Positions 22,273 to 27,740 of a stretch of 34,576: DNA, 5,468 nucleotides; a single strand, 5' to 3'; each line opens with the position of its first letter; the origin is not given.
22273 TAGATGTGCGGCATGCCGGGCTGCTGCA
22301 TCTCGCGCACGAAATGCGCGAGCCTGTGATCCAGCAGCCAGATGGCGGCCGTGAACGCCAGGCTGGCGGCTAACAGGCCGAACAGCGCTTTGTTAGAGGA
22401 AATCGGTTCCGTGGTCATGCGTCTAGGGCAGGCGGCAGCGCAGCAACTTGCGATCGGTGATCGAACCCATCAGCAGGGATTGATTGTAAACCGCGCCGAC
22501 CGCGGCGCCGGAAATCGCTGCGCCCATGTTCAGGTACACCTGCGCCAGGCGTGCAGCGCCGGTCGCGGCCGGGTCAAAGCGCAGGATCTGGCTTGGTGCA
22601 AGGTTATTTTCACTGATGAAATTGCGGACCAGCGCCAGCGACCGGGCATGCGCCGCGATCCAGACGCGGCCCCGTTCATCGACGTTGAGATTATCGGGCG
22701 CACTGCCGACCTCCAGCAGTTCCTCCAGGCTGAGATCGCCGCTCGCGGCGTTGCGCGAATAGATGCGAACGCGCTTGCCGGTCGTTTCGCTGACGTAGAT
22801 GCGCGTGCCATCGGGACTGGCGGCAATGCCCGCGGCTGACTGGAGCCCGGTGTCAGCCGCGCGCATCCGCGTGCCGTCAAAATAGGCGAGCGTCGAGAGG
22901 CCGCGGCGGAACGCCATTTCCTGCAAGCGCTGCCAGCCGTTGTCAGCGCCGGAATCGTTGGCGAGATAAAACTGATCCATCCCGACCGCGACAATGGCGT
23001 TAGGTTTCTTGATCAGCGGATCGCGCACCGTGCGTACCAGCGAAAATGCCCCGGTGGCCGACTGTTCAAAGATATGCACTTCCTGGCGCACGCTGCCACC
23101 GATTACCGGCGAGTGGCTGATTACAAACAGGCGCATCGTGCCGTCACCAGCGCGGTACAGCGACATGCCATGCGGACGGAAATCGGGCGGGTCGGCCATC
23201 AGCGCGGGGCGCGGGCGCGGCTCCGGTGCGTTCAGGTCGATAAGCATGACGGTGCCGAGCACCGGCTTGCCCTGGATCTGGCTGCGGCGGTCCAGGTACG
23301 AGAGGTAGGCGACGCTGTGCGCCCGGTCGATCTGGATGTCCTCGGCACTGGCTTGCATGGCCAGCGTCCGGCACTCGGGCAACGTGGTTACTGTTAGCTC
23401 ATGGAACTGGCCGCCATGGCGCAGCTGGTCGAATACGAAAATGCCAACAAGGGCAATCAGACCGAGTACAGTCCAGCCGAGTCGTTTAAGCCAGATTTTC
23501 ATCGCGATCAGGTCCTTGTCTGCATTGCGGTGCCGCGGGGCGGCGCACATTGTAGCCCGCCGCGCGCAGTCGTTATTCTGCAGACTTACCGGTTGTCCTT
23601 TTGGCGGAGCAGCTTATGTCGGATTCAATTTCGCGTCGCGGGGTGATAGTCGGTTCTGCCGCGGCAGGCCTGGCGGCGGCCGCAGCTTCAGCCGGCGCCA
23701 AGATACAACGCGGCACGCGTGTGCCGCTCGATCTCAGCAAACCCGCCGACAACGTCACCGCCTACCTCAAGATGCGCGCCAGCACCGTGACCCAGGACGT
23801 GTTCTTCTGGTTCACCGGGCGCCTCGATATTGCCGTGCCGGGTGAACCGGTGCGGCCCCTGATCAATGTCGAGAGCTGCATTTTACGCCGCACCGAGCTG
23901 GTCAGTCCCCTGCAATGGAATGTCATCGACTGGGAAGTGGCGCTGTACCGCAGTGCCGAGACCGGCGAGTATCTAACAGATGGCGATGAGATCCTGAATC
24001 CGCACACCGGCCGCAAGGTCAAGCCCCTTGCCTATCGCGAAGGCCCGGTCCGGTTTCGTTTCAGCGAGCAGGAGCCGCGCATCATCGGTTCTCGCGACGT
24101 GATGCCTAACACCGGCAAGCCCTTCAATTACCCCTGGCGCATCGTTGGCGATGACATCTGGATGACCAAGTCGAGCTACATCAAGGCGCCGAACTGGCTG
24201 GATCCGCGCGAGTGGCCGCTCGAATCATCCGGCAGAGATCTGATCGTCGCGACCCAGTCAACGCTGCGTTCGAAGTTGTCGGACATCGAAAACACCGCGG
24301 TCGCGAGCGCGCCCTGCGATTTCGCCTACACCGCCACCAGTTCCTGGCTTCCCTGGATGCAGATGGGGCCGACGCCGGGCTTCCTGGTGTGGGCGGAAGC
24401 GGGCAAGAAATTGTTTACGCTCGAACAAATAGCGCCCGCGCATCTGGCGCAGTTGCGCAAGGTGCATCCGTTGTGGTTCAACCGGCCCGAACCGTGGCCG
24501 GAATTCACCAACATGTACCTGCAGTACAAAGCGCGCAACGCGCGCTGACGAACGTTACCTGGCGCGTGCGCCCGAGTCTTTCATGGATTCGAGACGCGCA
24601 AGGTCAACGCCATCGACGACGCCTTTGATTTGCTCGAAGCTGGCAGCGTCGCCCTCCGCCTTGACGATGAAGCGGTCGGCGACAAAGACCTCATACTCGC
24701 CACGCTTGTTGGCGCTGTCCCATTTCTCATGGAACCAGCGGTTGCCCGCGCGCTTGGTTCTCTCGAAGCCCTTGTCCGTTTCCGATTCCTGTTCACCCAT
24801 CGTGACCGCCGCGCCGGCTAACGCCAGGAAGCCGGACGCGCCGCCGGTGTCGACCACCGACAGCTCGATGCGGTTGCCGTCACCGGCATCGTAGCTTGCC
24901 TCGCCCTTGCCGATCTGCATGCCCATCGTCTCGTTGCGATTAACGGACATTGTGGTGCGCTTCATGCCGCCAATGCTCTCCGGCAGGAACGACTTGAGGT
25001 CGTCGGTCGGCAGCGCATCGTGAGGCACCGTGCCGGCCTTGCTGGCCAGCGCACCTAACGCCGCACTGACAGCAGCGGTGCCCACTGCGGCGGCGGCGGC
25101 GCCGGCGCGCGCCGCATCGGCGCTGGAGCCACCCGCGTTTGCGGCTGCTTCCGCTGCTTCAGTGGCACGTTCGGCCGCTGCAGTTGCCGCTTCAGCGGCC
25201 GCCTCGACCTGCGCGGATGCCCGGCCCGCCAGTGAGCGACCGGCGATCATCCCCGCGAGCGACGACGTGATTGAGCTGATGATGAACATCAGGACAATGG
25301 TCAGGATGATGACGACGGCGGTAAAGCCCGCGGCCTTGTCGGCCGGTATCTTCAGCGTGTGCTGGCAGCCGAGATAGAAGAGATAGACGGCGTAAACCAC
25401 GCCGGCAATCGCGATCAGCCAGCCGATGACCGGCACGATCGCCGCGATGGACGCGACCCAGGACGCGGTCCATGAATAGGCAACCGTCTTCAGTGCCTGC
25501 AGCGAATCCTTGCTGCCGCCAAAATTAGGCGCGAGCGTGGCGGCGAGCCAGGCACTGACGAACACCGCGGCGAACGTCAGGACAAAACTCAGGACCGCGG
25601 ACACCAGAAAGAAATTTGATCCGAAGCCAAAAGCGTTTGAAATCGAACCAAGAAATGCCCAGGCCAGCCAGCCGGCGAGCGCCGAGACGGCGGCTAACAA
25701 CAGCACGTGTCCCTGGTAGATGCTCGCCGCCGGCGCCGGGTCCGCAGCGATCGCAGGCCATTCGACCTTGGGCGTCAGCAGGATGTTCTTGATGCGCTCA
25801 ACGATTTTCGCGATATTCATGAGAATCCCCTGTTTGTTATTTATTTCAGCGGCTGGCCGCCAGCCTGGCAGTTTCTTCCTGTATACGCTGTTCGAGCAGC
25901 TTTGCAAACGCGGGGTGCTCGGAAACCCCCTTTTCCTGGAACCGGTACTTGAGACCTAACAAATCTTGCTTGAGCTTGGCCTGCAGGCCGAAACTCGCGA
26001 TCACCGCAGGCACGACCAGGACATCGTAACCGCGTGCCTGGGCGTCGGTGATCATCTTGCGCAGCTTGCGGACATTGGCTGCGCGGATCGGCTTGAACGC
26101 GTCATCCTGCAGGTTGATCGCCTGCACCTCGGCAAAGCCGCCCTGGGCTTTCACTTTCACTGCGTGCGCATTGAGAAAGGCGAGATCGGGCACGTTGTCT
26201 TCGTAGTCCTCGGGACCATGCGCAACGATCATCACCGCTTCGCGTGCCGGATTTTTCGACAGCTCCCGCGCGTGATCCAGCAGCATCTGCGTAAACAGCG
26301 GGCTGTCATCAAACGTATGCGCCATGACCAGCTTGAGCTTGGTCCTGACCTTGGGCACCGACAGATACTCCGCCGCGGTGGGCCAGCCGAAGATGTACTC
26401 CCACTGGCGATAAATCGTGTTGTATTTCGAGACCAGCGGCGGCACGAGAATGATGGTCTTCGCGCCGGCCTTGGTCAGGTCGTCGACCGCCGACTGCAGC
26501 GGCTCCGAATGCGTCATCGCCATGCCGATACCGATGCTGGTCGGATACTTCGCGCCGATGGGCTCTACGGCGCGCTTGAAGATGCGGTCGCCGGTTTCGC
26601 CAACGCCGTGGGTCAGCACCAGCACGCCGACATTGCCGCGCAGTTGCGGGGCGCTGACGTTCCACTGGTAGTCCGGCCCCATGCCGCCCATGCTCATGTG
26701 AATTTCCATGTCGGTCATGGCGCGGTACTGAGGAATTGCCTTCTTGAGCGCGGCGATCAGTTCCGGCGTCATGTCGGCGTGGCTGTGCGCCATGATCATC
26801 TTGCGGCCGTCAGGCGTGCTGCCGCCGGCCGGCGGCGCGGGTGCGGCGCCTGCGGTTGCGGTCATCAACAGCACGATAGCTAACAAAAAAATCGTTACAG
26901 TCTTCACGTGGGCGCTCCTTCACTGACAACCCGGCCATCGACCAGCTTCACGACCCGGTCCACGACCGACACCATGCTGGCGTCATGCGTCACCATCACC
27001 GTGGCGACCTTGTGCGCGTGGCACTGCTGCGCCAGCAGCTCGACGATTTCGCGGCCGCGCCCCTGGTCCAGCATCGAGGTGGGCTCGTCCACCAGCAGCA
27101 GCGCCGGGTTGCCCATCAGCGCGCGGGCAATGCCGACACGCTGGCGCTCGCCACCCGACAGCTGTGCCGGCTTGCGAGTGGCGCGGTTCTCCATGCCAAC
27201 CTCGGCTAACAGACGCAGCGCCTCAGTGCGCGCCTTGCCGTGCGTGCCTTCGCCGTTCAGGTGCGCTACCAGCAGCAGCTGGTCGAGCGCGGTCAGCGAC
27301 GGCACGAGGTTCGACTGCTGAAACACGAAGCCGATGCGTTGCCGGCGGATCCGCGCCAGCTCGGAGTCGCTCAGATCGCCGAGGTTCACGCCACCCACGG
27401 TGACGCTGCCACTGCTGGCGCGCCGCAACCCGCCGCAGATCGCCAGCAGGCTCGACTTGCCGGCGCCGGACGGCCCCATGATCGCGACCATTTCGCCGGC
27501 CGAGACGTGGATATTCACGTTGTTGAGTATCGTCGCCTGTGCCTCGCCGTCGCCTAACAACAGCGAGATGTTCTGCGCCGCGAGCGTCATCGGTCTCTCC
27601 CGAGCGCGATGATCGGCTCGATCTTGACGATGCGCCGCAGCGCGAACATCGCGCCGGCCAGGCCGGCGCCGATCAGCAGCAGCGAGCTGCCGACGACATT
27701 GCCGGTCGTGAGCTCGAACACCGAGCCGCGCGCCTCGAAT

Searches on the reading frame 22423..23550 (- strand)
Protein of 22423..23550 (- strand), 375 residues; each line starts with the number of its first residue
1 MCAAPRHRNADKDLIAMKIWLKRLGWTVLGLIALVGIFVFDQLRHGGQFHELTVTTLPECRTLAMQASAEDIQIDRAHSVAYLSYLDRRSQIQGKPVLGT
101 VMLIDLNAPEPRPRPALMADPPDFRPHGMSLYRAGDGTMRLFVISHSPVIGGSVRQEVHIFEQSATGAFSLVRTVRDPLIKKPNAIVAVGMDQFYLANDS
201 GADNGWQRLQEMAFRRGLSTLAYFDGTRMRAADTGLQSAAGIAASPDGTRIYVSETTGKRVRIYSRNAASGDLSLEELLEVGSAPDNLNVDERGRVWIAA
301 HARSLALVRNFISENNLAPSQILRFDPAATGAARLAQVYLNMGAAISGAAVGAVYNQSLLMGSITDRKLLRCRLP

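Call 7: search_protein_families(library=pfam, proteins=[window:22423-23550:-], max_evalue=0.001)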
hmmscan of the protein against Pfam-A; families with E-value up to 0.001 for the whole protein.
window:22423-23550:- (375 aa): 3 families
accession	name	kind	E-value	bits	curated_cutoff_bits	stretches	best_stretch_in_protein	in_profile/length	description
PF01731.26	Arylesterase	-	3.9e-12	46.7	21.3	1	185-266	2-83/86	Arylesterase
PF08450.18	SGL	-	7.5e-08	32.7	26.3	1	221-301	117-202/246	SMP-30/Gluconolactonase/LRE-like region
PF10282.15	Lactonase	-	2.7e-06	27.3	21.7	1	234-304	241-312/344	Lactonase, 7-bladed beta-propeller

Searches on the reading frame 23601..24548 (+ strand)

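Call 7: search_protein_families(library=pfam, proteins=[window:23601-24548:+], max_evalue=0.001)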
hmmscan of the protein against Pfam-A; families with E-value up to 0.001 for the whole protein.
window:23601-24548:+ (315 aa): 1 family
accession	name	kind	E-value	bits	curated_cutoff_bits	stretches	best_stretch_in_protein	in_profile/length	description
PF08894.16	DUF1838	-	8.2e-19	68.7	25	1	65-305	2-222/232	Protein of unknown function (DUF1838)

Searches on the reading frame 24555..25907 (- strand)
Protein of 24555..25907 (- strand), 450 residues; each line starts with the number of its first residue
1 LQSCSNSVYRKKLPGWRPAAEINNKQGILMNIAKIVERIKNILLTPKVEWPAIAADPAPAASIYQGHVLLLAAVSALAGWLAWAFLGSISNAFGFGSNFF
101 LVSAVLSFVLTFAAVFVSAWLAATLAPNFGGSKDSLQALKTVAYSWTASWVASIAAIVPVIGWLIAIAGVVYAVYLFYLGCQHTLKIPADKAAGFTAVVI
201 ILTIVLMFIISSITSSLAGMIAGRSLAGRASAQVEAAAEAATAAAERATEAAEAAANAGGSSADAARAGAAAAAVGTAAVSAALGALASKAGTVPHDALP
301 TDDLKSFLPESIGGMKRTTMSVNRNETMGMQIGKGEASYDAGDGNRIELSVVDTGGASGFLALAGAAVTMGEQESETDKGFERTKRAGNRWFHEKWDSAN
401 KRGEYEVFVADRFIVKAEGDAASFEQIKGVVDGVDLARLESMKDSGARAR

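Call 7: search_protein_families(library=pfam, proteins=[window:24555-25907:-], max_evalue=0.001)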
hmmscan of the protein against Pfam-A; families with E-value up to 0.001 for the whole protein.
window:24555-25907:- (450 aa): 1 family
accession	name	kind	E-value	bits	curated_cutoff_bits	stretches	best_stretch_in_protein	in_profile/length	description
PF04893.22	Yip1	-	1.2e-13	51.8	28.6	1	41-209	2-172/173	Yip1 domain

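Call 23: search_protein_families(library=ncbifam, proteins=[window:24555-25907:-], max_evalue=0.001)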
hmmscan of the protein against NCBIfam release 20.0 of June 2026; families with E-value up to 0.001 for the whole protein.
window:24555-25907:- (450 aa): 0 families

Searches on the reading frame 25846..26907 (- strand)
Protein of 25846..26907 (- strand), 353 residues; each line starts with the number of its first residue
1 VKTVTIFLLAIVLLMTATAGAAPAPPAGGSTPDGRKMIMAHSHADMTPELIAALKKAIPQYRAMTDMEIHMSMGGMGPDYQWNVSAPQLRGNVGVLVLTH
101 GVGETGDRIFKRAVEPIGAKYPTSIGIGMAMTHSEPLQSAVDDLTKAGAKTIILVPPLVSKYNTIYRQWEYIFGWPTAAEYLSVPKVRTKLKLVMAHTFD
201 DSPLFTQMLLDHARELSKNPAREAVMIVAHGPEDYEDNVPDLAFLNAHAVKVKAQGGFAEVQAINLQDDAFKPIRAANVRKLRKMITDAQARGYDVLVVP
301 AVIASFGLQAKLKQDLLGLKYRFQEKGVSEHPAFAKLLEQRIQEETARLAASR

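Call 7: search_protein_families(library=pfam, proteins=[window:25846-26907:-], max_evalue=0.001)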
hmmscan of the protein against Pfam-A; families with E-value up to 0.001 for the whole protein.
window:25846-26907:- (353 aa): 0 families

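Call 23: search_protein_families(library=ncbifam, proteins=[window:25846-26907:-], max_evalue=0.001)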
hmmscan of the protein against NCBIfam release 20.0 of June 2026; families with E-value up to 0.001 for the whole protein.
window:25846-26907:- (353 aa): 2 families
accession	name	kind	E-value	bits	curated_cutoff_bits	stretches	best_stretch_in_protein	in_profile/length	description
NF002672.0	PRK02395.1-4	subfamily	0.00035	19.4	435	1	205-320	131-247/486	hypothetical protein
NF003004.0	PRK03814.1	equivalog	0.00092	19.5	84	0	1-65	19-83/86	oxaloacetate decarboxylase subunit gamma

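Call 69: search_solved_structures(query=window:25846-26907:-, max_evalue=10)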
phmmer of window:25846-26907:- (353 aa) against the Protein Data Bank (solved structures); distinct sequences matched with E-value up to 10: 1.
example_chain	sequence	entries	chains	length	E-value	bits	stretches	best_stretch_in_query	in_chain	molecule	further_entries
1cd5_A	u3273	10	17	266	0.045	16.1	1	67-135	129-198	PROTEIN (GLUCOSAMINE 6-PHOSPHATE DEAMINASE) | GLUCOSAMINE 6-PHOSPHATE DEAMINASE | GLUCOSAMINE-6-PHOSPHATE DEAMINASE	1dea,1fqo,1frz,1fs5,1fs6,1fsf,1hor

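Call 70: find_homologous_proteins(query=window:25846-26907:-, max_evalue=0.00001)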
Query window:25846-26907:- (353 aa): 114 proteins with E <= 0.00001 among 7642 candidates.
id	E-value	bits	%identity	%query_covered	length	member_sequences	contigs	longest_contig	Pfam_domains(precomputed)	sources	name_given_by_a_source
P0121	3.6e-221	751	95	100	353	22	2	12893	-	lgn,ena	-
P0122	1.1e-210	717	91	100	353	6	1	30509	-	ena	-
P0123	4.5e-209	711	93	91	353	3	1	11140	-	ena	-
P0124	1.3e-193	660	88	90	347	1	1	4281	-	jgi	jgi:sirohydrochlorin cobaltochelatase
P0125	7.2e-188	642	87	89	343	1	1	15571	-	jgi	jgi:hypothetical protein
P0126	4.1e-187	639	81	99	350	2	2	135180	-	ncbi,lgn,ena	-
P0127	1.3e-114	401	61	85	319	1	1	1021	-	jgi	jgi:sirohydrochlorin ferrochelatase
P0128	5.2e-102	359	50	98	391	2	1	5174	-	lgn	-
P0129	2.1e-101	357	51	90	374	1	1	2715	-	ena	-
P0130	2.0e-99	351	50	88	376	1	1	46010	-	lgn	-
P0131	4.7e-99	350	49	98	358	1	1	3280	-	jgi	jgi:hypothetical protein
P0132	5.1e-99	350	50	90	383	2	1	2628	-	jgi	jgi:sirohydrochlorin cobaltochelatase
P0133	1.6e-98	348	49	100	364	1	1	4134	-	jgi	jgi:hypothetical protein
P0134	2.2e-98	347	51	90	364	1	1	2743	-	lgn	-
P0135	2.6e-98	347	52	90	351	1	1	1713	-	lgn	-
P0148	9.7e-96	339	50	89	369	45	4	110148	-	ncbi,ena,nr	ncbi:MAG: hypothetical protein HOH24_04390 [Chromatiales bacterium]|nr:hypothetical protein [Chromat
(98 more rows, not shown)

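Call 73: find_encoding_contigs(protein=P0148, flank=6000, max_places=2)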
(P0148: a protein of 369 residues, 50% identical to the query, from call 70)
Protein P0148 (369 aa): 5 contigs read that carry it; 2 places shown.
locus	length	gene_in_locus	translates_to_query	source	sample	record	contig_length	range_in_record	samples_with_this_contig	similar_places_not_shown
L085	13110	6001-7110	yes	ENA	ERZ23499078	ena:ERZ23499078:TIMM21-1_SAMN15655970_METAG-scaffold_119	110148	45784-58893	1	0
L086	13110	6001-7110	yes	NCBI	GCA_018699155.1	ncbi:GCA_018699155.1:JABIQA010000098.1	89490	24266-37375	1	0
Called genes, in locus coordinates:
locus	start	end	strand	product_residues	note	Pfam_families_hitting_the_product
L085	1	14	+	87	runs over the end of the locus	PF14357:DUF4404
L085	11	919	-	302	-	PF00561:Abhydrolase_1, PF12697:Abhydrolase_6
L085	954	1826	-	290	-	PF00034:Cytochrom_C (faint), PF13442:Cytochrome_CBB3 (faint)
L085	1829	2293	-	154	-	PF01322:Cytochrom_C_2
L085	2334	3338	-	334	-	PF00561:Abhydrolase_1, PF12146:Hydrolase_4, PF12697:Abhydrolase_6, PF00756:Esterase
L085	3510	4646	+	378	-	PF12704:MacB_PCD, PF02687:FtsX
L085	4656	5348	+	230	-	PF00005:ABC_tran, PF02463:SMC_N (weak), PF13304:AAA_21 (faint)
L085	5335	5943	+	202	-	PF00440:TetR_N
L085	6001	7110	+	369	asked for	-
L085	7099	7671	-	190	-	-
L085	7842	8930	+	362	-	-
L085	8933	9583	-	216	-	PF03886:ABC_trans_aux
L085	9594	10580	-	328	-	PF02470:MlaD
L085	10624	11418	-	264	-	PF00005:ABC_tran, PF13304:AAA_21 (faint)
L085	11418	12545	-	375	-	PF02405:MlaE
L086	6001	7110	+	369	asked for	-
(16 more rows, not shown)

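Call 79: predict_structure(alignment_id=A4)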
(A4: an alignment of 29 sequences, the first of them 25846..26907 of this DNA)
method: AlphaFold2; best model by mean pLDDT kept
length: 353 residues; sequences in the alignment: 29
mean_pLDDT: 89.8   pTM: 0.86
mean pLDDT of the five models: 89.8, 89.7, 88.5, 88.4, 88.4
residues with pLDDT >= 90: 255; 70-90: 64; 50-70: 27; < 50: 7
segments of 3 or more residues with pLDDT < 50: 1-3, 19-21
pLDDT, mean of each block of 10 residues (from residue 1): 52 51 59 86 76 89 90 83 95 96 90 97 89 90 98 96 93 94 94 96 97 98 97 91 97 98 91 91 98 98 88 96 97 97 96 91
secondary structure, 60 per line:
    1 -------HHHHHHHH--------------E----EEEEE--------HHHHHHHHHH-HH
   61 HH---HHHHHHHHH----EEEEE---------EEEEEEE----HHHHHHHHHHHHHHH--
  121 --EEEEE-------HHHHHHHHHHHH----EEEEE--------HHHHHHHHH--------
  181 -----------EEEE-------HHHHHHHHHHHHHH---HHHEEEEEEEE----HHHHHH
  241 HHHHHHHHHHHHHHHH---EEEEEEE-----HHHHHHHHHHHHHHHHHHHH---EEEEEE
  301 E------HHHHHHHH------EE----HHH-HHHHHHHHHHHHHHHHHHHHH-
elements in order: H8-15 E35-39 H48-57 H59-62 H66-74 E79-83 E93-99 H104-118 E123-127 H135-146 E151-155 H164-172 E192-195 H203-216 E223-230 H235-256 E260-266 H272-291 E295-301 H308-315 H332-352

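Call 82: fold_search(model_id=the predicted structure, library=pdb)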
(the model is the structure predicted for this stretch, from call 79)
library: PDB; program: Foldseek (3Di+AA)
matches with E <= 10: 1245; with E <= 0.001: 22
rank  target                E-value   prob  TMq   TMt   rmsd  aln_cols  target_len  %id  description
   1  2jh3_A                2.4e-06  1.00  0.46  0.36   5.4       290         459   16  The crystal structure of DR2241 from Deinococcus radiodurans at 1.9 A resolution reveals a multi-domain protein with s (released 2007-06-19)
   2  5zt8_B                2.8e-06  1.00  0.53  0.70   4.6       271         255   13  SirB from Bacillus subtilis (released 2019-02-27)
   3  5zt7_B                3.1e-06  1.00  0.50  0.67   5.4       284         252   14  SirB from Bacillus subtilis with Co2+ (released 2019-02-27)
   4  2jh3_D                8.6e-06  1.00  0.45  0.36   5.6       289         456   17  The crystal structure of DR2241 from Deinococcus radiodurans at 1.9 A resolution reveals a multi-domain protein with s (released 2007-06-19)
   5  5zt8_A                1.5e-05  1.00  0.51  0.68   4.7       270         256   13  SirB from Bacillus subtilis (released 2019-02-27)
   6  5zta_B                1.7e-05  1.00  0.52  0.70   4.6       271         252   13  SirB from Bacillus subtilis with Fe3+ (released 2019-06-12)
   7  5zt9_B                1.7e-05  1.00  0.53  0.70   5.0       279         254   13  SirB from Bacillus subtilis with Ni2+ (released 2019-06-12)
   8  5zt9_A                2.0e-05  1.00  0.52  0.69   4.5       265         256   12  SirB from Bacillus subtilis with Ni2+ (released 2019-06-12)
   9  2xvz                  2.0e-05  1.00  0.45  0.58   6.8       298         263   11  Cobalt chelatase CbiK (periplasmatic) from Desulvobrio vulgaris Hildenborough (co-crystallized with cobalt) (released 2010-12-22)
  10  5zt7_A                3.3e-05  1.00  0.50  0.67   5.0       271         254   13  SirB from Bacillus subtilis with Co2+ (released 2019-02-27)
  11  1qgo                  4.3e-05  1.00  0.43  0.56   6.4       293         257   13  ANAEROBIC COBALT CHELATASE IN COBALAMIN BIOSYNTHESIS FROM SALMONELLA TYPHIMURIUM (released 1999-09-29)
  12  2xvx                  4.8e-05  1.00  0.44  0.56   7.0       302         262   10  Cobalt chelatase CbiK (periplasmatic) from Desulvobrio vulgaris Hildenborough (Native) (released 2010-12-22)
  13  2c8j_B                7.3e-05  1.00  0.50  0.56   5.4       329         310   16  CRYSTAL STRUCTURE OF ferrochelatase HemH-1 from Bacillus anthracis, str. Ames (released 2007-05-01)
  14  2h1w                  1.7e-04  1.00  0.47  0.53   7.4       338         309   15  Crystal structure of the His183Ala mutant variant of Bacillus subtilis ferrochelatase (released 2007-01-16)
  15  3oqm_A                2.5e-04  1.00  0.34  0.35  18.1       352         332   11  structure of ccpa-hpr-ser46p-ackA2 complex (released 2010-12-08)
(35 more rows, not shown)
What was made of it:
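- Tried and rejected: It has a class II chelatase fold (SirB/CbiK/DR2241; calls 70, 79, 82).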

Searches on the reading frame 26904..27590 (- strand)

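Call 7: search_protein_families(library=pfam, proteins=[window:26904-27590:-], max_evalue=0.001)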
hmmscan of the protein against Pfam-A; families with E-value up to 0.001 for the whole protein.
window:26904-27590:- (228 aa): 5 families
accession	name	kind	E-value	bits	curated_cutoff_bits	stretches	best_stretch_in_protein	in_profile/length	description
PF00005.33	ABC_tran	-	1.8e-34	119.7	25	1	22-172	1-137/137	ABC transporter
PF13304.12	AAA_21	-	4.9e-07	30.6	27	0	127-207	221-303/304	AAA domain, putative AbiEii toxin, Type IV TA system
PF02463.25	SMC_N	-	3e-06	27.2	40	0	128-217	127-212/220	RecF/RecN/SMC N terminal domain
PF20703.3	nSTAND1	-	0.00033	20.8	27.1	1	28-71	29-60/379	Novel STAND NTPase 1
PF13555.12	AAA_29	-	0.00072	19.7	27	0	24-50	14-41/61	P-loop containing region of AAA domain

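Call 23: search_protein_families(library=ncbifam, proteins=[window:26904-27590:-], max_evalue=0.001)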
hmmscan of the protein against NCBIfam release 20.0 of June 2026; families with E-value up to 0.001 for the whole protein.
window:26904-27590:- (228 aa): 194 families (the best 25 are shown)
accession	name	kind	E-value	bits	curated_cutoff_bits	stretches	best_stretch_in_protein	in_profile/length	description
TIGR02982.1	heterocyst_DevA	subfamily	5.5e-62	209.2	295.8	1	4-221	3-219/220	ABC exporter ATP-binding subunit, DevA family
TIGR02211.1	LolD_lipo_ex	equivalog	2.7e-58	197.1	307.75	1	3-222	2-220/221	lipoprotein-releasing ABC transporter ATP-binding protein LolD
NF007879.0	PRK10584.1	equivalog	1.8e-53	181.6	336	1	7-223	11-226/228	putative ABC transporter ATP-binding protein YbbA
NF007826.0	PRK10535.1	equivalog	3.4e-52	177.6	966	1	3-225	5-225/648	macrolide ABC transporter ATP-binding protein/permease MacB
NF008639.0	PRK11629.1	equivalog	2e-51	174.7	360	1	4-224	8-227/234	lipoprotein-releasing ABC transporter ATP-binding protein LolD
TIGR02673.1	FtsE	equivalog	8.8e-49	166.1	264.85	1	17-219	13-213/214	cell division ATP-binding protein FtsE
NF038007.1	ABC_ATP_DarD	equivalog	3e-48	164.2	375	1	18-220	17-217/218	darobactin export ABC transporter ATP-binding protein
TIGR02315.1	ABC_phnC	equivalog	1.8e-47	161.8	266.1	1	18-227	14-230/243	phosphonate ABC transporter ATP-binding protein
TIGR03608.1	L_ocin_972_ABC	subfamily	6.5e-47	159.7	254.85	1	18-216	10-206/206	putative bacteriocin export ABC transporter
TIGR01186.1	proV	subfamily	2e-45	155.5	326.6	1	22-227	9-214/363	betaine/proline/choline family ABC transporter ATP-binding protein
TIGR02314.1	ABC_MetN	equivalog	1.4e-43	149.3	499.7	1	6-225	5-223/343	methionine ABC transporter ATP-binding protein MetN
NF007027.0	PRK09493.1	equivalog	1.9e-43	148.5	379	1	18-227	13-220/240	glutamine ABC transporter ATP-binding protein GlnQ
TIGR03005.1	ectoine_ehuA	equivalog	1.2e-42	145.9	345.4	1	19-227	13-231/252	ectoine/hydroxyectoine ABC transporter ATP-binding protein EhuA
TIGR03265.1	PhnT2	equivalog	1.9e-42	145.7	457.7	1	18-227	16-219/353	putative 2-aminoethylphosphonate ABC transporter ATP-binding protein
TIGR02142.1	modC_ABC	equivalog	9.4e-42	143.5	285.05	1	22-226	13-215/353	molybdenum ABC transporter ATP-binding protein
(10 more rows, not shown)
